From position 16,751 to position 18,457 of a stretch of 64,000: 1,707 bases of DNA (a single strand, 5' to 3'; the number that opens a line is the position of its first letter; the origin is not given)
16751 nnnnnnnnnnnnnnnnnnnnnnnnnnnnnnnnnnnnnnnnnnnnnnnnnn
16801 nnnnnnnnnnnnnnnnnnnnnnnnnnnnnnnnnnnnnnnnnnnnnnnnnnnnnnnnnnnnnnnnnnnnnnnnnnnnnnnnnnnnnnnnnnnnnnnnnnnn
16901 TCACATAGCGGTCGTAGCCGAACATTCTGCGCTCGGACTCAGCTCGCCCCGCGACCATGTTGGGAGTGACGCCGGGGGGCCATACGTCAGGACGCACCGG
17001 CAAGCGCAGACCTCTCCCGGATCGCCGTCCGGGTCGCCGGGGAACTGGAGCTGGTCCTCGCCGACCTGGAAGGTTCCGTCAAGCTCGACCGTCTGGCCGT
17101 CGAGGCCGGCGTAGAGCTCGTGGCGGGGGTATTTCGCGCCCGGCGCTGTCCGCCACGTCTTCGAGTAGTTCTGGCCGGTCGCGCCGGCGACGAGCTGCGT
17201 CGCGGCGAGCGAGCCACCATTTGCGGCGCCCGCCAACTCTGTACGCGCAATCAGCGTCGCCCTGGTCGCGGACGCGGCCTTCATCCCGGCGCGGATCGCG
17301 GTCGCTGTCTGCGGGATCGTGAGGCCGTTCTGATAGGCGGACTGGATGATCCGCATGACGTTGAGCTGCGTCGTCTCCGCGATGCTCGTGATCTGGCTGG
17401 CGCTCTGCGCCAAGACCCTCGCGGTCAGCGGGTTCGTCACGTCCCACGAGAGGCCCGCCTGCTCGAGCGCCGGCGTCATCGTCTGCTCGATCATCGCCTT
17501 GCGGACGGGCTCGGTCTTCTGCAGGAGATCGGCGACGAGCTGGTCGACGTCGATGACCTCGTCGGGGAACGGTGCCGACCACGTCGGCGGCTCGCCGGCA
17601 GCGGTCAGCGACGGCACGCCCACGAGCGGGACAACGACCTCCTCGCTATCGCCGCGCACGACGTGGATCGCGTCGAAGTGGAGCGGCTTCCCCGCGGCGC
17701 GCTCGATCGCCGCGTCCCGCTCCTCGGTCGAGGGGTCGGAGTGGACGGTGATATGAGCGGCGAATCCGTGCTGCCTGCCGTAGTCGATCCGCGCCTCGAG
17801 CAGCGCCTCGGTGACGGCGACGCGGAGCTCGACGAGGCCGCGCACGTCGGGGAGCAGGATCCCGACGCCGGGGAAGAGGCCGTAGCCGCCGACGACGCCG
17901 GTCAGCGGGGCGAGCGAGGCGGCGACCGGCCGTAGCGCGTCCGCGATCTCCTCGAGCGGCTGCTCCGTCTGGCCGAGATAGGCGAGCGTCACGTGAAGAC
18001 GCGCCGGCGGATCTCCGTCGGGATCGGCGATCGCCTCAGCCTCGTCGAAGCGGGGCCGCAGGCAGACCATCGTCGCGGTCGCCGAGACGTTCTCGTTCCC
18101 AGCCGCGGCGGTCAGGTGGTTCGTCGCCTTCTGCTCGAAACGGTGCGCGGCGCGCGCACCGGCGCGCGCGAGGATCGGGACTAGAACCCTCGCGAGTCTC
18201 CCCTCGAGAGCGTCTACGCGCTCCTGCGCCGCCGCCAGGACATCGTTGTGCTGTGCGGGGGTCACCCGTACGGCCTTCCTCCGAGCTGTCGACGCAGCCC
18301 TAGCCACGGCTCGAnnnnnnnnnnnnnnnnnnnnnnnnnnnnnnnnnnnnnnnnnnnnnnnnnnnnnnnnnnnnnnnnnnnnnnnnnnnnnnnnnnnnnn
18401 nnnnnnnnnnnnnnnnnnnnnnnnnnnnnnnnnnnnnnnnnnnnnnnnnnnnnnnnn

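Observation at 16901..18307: MuF-like head protein fused to a 2H-phosphoesterase (LigT-like) domain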

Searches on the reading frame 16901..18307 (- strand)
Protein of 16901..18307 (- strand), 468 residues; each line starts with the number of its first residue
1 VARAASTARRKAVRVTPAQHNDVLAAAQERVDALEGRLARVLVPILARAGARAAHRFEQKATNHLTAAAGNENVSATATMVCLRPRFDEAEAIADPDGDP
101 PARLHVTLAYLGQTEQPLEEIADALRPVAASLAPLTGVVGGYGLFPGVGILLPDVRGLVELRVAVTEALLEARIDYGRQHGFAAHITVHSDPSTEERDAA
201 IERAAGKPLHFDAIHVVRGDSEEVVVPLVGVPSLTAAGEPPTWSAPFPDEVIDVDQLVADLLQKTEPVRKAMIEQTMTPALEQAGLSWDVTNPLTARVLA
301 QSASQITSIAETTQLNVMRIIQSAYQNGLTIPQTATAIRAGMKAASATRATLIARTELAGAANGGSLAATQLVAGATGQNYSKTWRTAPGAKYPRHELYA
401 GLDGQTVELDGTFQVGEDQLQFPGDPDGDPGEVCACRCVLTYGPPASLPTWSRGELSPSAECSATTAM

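Call 3: search_protein_families(library=pfam, proteins=[window:16901-18307:-], max_evalue=10)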
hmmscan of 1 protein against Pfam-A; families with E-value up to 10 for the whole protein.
window:16901-18307:- (468 aa): 4 families
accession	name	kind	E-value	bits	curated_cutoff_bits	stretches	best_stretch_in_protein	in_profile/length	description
PF13563.12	2_5_RNA_ligase2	-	3.2e-12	47.2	27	1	89-216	11-143/152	2'-5' RNA ligase superfamily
PF04233.19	Phage_Mu_F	-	1.5e-06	29.4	29.6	1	321-440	7-111/112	Phage Mu protein F like protein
PF02834.22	LigT_PEase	-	2e-06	28.3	23.3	1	97-146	30-78/87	LigT like Phosphoesterase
PF23486.1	Ig_TMEM132_5th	-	0.2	12.2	28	1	249-303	75-129/137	TMEM132 fifth domain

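Call 4: search_protein_families(library=phrogs, proteins=[window:16901-18307:-], max_evalue=0.1)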
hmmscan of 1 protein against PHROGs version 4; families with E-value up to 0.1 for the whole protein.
window:16901-18307:- (468 aa): 13 families
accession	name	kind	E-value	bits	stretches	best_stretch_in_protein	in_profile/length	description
phrog_2468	-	head and packaging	1.4e-32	114.4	1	269-445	108-274/303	head morphogenesis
phrog_2662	-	head and packaging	1.4e-25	91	1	247-443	519-708/717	portal protein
phrog_3517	-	head and packaging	2.9e-22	80.5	2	339-446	224-331/371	head morphogenesis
phrog_859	-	head and packaging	1.5e-19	71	1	297-440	144-286/807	portal protein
phrog_2659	-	DNA, RNA and nucleotide metabolism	1.4e-11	44.1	1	59-219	710-874/891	RNA ligase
phrog_18477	-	head and packaging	1.8e-08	34.6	1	349-440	205-295/760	head morphogenesis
phrog_15127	-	head and packaging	3.4e-08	33.5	1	300-436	116-244/602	head protein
phrog_6577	-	unknown function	5.1e-08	32.7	1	301-441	103-227/1066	-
phrog_21406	-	unknown function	2.4e-06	26.3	1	248-440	169-349/1668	-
phrog_14859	-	DNA, RNA and nucleotide metabolism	0.00012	22.3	1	89-196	69-187/373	RNA ligase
phrog_758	-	head and packaging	0.00014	22.3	1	301-388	162-248/326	head morphogenesis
phrog_19480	-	head and packaging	0.0025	17.1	1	296-365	613-680/737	head morphogenesis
phrog_4728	-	head and packaging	0.013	15.3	1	316-369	187-239/591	head morphogenesis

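Call 5: search_solved_structures(query=window:16901-18307:-, max_evalue=10, show_alignments=3)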
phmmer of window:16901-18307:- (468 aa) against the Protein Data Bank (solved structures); distinct sequences matched with E-value up to 10: 8.
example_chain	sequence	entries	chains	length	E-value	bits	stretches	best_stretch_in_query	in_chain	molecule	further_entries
1vdx_A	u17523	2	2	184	0.0082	18.3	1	103-188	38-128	Hypothetical protein PH0099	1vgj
8bpb_C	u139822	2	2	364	0.2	13.7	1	228-330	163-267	PHD finger protein 12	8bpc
2fyh_A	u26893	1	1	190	0.21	13.6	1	103-188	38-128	putative integral membrane transport protein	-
1iuh_A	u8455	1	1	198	0.22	13.6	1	100-150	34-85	2'-5' RNA Ligase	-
9hpz_A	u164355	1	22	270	0.3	13.1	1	268-350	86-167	Flagellin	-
6ocd_B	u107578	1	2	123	0.62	12.1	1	362-418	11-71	VHH antibody V6D4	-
5vic_H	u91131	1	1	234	1.1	11.3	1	363-416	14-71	Fab heavy chain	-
3gie_A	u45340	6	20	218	1.5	10.8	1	250-338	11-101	Sensor histidine kinase desK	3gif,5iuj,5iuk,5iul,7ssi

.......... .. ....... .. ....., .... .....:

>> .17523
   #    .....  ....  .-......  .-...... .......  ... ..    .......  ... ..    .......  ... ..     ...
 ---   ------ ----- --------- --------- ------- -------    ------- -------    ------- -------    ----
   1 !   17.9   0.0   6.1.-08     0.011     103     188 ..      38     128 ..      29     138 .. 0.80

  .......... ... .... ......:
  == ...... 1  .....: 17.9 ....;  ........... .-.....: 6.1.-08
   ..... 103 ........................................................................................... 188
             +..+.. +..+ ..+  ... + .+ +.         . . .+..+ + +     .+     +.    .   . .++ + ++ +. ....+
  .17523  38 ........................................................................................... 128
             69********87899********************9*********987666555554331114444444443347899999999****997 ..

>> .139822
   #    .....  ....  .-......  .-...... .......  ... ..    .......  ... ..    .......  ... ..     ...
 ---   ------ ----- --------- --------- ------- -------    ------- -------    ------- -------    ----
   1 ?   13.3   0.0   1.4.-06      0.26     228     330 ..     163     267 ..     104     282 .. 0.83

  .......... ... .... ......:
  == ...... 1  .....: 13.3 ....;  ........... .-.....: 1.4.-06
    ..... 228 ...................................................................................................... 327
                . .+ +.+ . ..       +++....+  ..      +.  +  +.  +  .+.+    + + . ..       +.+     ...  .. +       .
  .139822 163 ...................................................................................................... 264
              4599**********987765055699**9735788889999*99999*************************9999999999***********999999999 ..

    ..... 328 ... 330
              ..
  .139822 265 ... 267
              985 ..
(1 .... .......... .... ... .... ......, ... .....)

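Call 6: find_homologous_proteins(query=window:16901-18307:-)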
Query window:16901-18307:- (468 aa): 98 proteins with E <= 0.001 among 8000 candidates.
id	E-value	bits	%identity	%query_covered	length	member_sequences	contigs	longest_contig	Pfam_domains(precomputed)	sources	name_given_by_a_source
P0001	2.3e-294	994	100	97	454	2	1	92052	PF02834.23,PF04233.20,PF13563.13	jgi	jgi:2'-5' RNA ligase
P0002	5.4e-182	624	67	91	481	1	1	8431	PF13563.13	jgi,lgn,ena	-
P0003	7.6e-182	623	69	92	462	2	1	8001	PF02834.23,PF04233.20,PF13563.13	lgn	-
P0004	2.5e-167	575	65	93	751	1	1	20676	PF02834.23,PF04233.20,PF13563.13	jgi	jgi:2'-5' RNA ligase superfamily protein/F like protein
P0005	6.6e-159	548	63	92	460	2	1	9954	PF02834.23,PF13563.13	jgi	jgi:2'-5' RNA ligase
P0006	2.7e-156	539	58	91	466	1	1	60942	PF02834.23,PF04233.20,PF13563.13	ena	-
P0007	4.4e-146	505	59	91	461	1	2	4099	PF02834.23,PF04233.20,PF13563.13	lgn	-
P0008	5.0e-146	505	59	91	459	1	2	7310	PF13563.13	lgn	-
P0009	3.9e-143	496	56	91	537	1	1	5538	PF02834.23,PF04233.20,PF13563.13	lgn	-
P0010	6.0e-143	495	57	92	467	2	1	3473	PF02834.23,PF13563.13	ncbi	-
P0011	9.6e-143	494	56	90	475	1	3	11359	PF02834.23,PF13563.13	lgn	-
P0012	6.1e-142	492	51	59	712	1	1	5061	PF03496.21,PF13563.13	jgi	jgi:hypothetical protein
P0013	1.6e-140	487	57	91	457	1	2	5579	PF04233.20,PF13563.13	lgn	-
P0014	1.3e-139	484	52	94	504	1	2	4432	PF02834.23,PF13563.13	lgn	-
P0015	2.2e-138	480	55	91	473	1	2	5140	PF13563.13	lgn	-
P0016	1.0e-137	478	63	57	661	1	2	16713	PF02834.23,PF04233.20,PF13563.13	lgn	-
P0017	1.3e-137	477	55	91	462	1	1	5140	PF13563.13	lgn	-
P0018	1.5e-137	477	57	92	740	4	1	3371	PF02834.23,PF13563.13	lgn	-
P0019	3.8e-137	476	55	91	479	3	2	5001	PF02834.23,PF13563.13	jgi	jgi:2'-5' RNA ligase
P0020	9.8e-137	474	55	91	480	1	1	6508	PF02834.23,PF13563.13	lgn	-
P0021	1.4e-136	474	52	91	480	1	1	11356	PF13563.13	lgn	-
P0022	1.6e-135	470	42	78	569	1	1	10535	PF02834.23,PF13563.13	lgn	-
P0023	2.2e-135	470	54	91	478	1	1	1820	PF04233.20,PF13563.13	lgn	-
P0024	2.0e-132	460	51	93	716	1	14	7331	PF02834.23,PF13563.13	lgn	-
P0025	1.2e-131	458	63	45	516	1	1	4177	PF02834.23,PF04233.20,PF13563.13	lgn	-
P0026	1.8e-131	457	59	42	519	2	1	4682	PF02834.23,PF13563.13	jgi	-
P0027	2.0e-131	457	56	90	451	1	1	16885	PF02834.23,PF13563.13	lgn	-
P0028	2.9e-131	456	55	93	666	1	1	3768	PF04233.20,PF13563.13,PF07737.18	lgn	-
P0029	3.0e-131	456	67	45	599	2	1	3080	PF13563.13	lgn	-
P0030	8.3e-131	455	61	42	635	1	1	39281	PF02834.23,PF04233.20,PF13563.13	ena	-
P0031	2.2e-130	454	46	55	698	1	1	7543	PF02834.23,PF04233.20,PF13563.13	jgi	jgi:2'-5' RNA ligase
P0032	4.1e-130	453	53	90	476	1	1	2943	PF13563.13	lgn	-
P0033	4.1e-130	453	52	57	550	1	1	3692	PF02834.23,PF04233.20,PF13563.13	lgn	-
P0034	4.2e-130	453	47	55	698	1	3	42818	PF02834.23,PF04233.20,PF13563.13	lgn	-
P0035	3.6e-129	450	44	68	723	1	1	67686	PF13563.13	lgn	-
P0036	4.0e-129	449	47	63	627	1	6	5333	PF02834.23,PF13563.13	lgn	-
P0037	4.5e-129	449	57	92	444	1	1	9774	PF02834.23,PF04233.20,PF13563.13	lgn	-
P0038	7.7e-128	445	55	90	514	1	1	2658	PF02834.23,PF04233.20,PF13563.13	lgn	-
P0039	1.1e-127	445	64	46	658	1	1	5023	PF02834.23,PF04233.20,PF13563.13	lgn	-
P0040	2.4e-126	440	54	90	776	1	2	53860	PF04233.20,PF13563.13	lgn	-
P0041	7.0e-126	439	51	89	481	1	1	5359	PF02834.23,PF13563.13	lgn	-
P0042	2.1e-125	437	52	91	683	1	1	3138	PF02834.23,PF04233.20,PF13563.13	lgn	-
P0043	1.7e-124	434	45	53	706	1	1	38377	PF02834.23,PF04233.20,PF13563.13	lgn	-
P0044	2.1e-124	434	64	45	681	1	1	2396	PF02834.23,PF13563.13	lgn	-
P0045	2.7e-124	434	56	79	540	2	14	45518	PF04233.20,PF13563.13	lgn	-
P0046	1.5e-123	431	52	91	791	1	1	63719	PF02834.23,PF13563.13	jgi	jgi:2'-5' RNA ligase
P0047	1.6e-123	431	52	91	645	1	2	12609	PF02834.23,PF04233.20,PF13563.13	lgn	-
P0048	7.7e-123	429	53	54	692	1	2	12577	PF04233.20,PF13563.13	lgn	-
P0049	1.0e-122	428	51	95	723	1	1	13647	PF02834.23,PF04233.20,PF13563.13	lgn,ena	-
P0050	3.0e-122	427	53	91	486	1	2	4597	PF02834.23,PF13563.13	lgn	-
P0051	7.0e-122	426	51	91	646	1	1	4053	PF04233.20,PF13563.13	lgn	-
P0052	7.8e-122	425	59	49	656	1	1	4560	PF13563.13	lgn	-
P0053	1.3e-121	425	56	44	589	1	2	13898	PF13563.13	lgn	-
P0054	1.9e-121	424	53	90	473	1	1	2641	PF02834.23,PF04233.20,PF13563.13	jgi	jgi:2'-5' RNA ligase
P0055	2.7e-121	424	51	92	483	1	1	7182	PF02834.23,PF04233.20,PF13563.13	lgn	-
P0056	3.5e-121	423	52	90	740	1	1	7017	PF02834.23,PF13563.13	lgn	-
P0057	5.0e-121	423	53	91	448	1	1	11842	PF04233.20,PF13563.13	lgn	-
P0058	9.8e-121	422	53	91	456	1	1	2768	PF02834.23,PF04233.20,PF13563.13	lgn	-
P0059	1.8e-120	421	42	55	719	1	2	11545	PF04233.20,PF13563.13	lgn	-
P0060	2.0e-120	421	58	43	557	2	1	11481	PF13563.13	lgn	-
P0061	2.7e-120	420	64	45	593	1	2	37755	PF04233.20,PF13563.13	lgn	-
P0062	2.4e-119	417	64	42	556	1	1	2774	PF02834.23,PF13563.13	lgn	-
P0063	5.9e-119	416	48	90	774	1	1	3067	PF02834.23,PF13563.13,PF14890.12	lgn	-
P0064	2.7e-117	410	41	90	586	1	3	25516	PF02834.23,PF13563.13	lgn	-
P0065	4.2e-117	410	51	90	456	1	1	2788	PF02834.23,PF04233.20,PF13563.13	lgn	-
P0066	8.9e-117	409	50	92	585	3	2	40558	PF02834.23,PF13563.13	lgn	-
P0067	1.6e-116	408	68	34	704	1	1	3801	PF02834.23,PF13563.13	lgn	-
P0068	3.2e-116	407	67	34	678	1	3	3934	PF02834.23,PF04233.20,PF13563.13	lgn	-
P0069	5.2e-116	406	52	88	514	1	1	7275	PF02834.23,PF04233.20,PF13563.13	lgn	-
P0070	1.5e-115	405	45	76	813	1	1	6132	PF02834.23,PF13563.13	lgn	-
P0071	1.8e-115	404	65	43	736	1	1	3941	PF04233.20,PF13563.13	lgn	-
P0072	3.4e-115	403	45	89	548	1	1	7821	PF13563.13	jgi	jgi:2'-5' RNA ligase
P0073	5.8e-115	403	70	41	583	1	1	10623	PF13563.13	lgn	-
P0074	3.8e-114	400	49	91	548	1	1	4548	PF04233.20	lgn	-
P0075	4.4e-114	400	54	54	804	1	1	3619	PF13563.13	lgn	-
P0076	4.6e-113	396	50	90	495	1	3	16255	PF02834.23,PF13563.13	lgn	-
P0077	8.3e-112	392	54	78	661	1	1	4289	PF02834.23,PF04233.20,PF13563.13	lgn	-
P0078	8.5e-111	389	55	46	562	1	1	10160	PF02834.23,PF13563.13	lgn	-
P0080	9.6e-110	386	58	44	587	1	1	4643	PF13563.13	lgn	-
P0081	3.0e-105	371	60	48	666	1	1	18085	PF13563.13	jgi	jgi:2'-5' RNA ligase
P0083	1.2e-99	352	71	45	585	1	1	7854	PF04233.20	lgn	-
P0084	2.1e-85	305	56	56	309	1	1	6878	PF04233.20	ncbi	-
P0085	3.5e-83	298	45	46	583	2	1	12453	PF02834.23,PF13563.13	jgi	jgi:hypothetical protein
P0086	1.9e-81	292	62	45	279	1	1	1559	PF04233.20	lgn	-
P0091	2.6e-61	226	50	46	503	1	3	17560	PF04233.20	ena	-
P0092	3.2e-52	196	63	26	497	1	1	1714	PF04233.20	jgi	jgi:hypothetical protein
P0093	3.9e-51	192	39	46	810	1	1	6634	PF02834.23,PF04233.20,PF13563.13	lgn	-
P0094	4.7e-45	172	37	43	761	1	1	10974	PF02834.23,PF04233.20,PF13563.13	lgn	-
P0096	1.8e-17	82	40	29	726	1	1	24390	PF04233.20,PF04860.18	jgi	-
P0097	1.4e-12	65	34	35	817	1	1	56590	PF04233.20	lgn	-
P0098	1.0e-6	46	30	48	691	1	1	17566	PF04233.20,PF04860.18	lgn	-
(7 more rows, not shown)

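Call 7: search_dna_similar(query=window:16901-18307:-, collection=phages, mode=protein, max_rows=40)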
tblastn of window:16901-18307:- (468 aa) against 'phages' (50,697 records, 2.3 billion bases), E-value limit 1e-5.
Records with a match: 32; places in all: 32; records where one place covers at least 80% of the query: 0.
Best place of each record, by identity: <60% 32.
By first word of the organism name: Gordonia 10; Pseudoalteromonas 6; Caudoviricetes 3; Marinomonas 2; Actinoplanes 2; Rhodococcus 2; Geobacillus 2; Mycobacterium 2; Alteromonas 1; Faecalibacterium 1; and 1 more.
By host as written in the record: Gordonia rubripertincta NRRL B-16540 6; - 5; Gordonia terrae 3612 3; Marinomonas sp. IMCC12026 2; Pseudoalteromonas sp. Bq0 2; Rhodococcus equi 2; Geobacillus kaustophilus ATCC 8005 2; Mycobacterium smegmatis mc#155 2; and 8 more.
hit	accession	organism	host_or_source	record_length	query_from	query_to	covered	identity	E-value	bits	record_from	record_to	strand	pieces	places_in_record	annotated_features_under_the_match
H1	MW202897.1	Caudoviricetes sp.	Manatee Spring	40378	298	451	33%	38.9%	1e-16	89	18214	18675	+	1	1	minor capsid component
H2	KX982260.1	Alteromonas phage PB15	Alteromonas gracilis 9a2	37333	277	445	36%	32.8%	2e-6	56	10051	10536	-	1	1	minor capsid protein | hypothetical protein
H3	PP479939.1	Faecalibacterium phage Roos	Faecalibacterium sp. FM8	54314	243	443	43%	27.2%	4e-8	62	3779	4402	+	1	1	portal protein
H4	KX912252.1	Pseudoalteromonas phage PHS3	Pseudoalteromonas marina DSM 17587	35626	278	442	35%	31.8%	4e-7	59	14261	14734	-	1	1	minor capsid protein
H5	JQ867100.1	Marinomonas phage P12026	Marinomonas sp. IMCC12026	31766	302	442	30%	36.9%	2e-14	82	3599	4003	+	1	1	hypothetical protein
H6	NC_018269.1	Marinomonas phage P12026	Marinomonas sp. IMCC12026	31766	302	442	30%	36.9%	2e-14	82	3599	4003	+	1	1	head morphogenesis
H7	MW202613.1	Caudoviricetes sp.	Manatee Spring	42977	294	444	32%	34.0%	8e-9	64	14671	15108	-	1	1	minor capsid component | endonuclease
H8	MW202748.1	Caudoviricetes sp.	Manatee Spring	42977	294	444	32%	34.0%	8e-9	64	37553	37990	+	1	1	minor capsid component | endonuclease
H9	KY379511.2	Pseudoalteromonas phage PHS21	Pseudoalteromonas marina mano4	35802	278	442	35%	31.0%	3e-6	56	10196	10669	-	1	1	none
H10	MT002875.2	Pseudoalteromonas phage AL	Pseudoalteromonas marina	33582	278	442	35%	30.6%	2e-6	57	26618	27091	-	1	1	minor head protein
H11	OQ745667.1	Pseudoalteromonas phage PS_L5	Pseudoalteromonas marina Mano4(T)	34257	278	442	35%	30.6%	6e-6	55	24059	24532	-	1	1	minor head protein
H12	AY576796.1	Actinoplanes phage phiAsp2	-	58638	281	440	34%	31.5%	2e-6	57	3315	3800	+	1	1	pas6: Pas6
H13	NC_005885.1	Actinoplanes phage phiAsp2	Actinoplanes sp. SN223/29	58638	281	440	34%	31.5%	2e-6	57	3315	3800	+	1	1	head morphogenesis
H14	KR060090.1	Pseudoalteromonas phage Pq0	Pseudoalteromonas sp. Bq0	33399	278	444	36%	29.7%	5e-6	55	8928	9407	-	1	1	minor capsid protein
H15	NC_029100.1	Pseudoalteromonas phage Pq0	Pseudoalteromonas sp. Bq0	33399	278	444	36%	29.7%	5e-6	55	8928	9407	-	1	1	head morphogenesis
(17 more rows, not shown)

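Call 17: find_encoding_contigs(protein=P0001, flank=10000, max_places=3)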
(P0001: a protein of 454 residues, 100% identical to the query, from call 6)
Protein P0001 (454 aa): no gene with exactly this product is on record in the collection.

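Call 38: find_encoding_contigs(protein=P0006, flank=10000, max_places=2)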
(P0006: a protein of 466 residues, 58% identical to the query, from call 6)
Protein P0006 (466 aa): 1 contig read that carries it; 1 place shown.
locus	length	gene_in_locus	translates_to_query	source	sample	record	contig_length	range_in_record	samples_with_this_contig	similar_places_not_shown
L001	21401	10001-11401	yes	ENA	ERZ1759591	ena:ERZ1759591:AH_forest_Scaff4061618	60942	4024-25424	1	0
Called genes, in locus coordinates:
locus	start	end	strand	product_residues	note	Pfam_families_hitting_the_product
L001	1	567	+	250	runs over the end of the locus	-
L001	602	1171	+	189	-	-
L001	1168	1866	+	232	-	PF13489:Methyltransf_23, PF13649:Methyltransf_25 (weak)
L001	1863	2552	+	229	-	-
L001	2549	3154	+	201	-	PF04989:RMNT_CmcI (faint), PF13578:Methyltransf_24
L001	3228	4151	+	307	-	-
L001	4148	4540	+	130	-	-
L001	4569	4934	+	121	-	PF07098:DUF1360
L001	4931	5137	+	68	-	-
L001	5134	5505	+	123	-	-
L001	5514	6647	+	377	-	-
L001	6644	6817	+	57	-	-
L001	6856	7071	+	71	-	-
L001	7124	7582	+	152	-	-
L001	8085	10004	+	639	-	-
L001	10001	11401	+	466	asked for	PF02834:LigT_PEase (faint), PF13563:2_5_RNA_ligase2, PF04233:Phage_Mu_F (weak)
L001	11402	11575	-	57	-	-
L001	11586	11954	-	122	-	-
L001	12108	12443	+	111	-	-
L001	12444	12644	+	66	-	-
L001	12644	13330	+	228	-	PF20213:DUF6573 (weak)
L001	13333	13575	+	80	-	-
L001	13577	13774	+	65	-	-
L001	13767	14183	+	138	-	PF19800:DUF6283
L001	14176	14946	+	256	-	PF02384:N6_Mtase, PF01170:UPF0020 (weak), PF11599:AviRa (weak)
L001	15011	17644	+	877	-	-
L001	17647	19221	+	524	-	PF19347:DUF5925, PF00004:AAA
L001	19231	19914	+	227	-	-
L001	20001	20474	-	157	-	PF01844:HNH (weak)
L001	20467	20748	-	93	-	-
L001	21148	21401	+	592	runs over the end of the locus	-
